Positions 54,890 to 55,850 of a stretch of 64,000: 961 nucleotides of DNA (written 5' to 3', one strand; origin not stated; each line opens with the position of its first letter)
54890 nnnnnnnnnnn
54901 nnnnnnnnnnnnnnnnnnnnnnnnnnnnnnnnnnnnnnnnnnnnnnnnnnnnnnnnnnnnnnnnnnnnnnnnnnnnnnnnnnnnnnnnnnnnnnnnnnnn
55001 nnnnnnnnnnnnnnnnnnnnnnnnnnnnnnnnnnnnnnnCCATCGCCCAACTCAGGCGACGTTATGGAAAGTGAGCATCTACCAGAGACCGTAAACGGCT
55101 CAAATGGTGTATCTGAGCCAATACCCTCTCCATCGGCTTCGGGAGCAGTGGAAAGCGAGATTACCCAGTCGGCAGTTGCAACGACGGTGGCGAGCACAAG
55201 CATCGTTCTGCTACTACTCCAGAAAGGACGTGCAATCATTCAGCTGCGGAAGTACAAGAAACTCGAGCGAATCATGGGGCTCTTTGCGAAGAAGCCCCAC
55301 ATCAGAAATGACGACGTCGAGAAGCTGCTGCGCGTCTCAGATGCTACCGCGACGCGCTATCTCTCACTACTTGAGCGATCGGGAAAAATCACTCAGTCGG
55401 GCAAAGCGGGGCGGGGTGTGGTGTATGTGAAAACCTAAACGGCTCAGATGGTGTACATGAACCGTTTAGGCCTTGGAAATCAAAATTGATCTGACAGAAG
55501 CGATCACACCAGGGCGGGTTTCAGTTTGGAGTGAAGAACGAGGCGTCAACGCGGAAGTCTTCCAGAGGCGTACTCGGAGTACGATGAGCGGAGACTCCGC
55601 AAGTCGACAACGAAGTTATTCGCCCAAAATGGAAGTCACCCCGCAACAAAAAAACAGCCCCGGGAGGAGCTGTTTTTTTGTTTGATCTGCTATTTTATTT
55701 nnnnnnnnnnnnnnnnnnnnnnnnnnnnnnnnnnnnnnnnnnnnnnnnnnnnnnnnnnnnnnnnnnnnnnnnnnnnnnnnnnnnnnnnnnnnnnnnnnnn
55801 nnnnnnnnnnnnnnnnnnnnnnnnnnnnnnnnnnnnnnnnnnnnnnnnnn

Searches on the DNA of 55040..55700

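Call 78: search_rna_families(source=window, start=55040, end=55700, threshold=evalue, max_evalue=10)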
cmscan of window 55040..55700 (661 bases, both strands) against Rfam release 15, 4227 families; matches with E-value up to 10: 8.
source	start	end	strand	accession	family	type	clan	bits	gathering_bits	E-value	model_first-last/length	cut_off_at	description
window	55645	55700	-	RF01859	Phe_leader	Cis-reg; leader;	-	20.5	55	0.76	72-125/125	5'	Phenylalanine leader peptide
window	55647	55700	-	RF02713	MCS4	Gene; sRNA;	-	20.4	56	2.1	63-123/123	5'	Mycoplasma sRNA MCS4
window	55645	55700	-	RF00506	Thr_leader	Cis-reg; leader;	-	20.2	55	0.29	61-117/118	5'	Threonine operon leader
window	55556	55599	-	RF02806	PyrR208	Gene; snRNA; snoRNA; HACA-box;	-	15.7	64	1.8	1-60/60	no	Pyrobaculum sRNA 208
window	55569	55696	+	RF02621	BSnc120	Gene; sRNA;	-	14.8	114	4.2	1-88/88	no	Brucella sRNA 120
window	55646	55700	-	RF00106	RNAI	Gene; antisense;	-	14.7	47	4.9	51-102/102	5'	RNAI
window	55215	55290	-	RF04356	Plastid-ndhA-ndhB-1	Intron;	CL00155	14.2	61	4.5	1-49/49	no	Plastid-ndhA-ndhB-1 group II-D5 intron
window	55574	55675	+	RF02236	asX2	Gene; sRNA;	-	13.2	70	8.3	1-87/87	no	Xanthomonas sRNA asX2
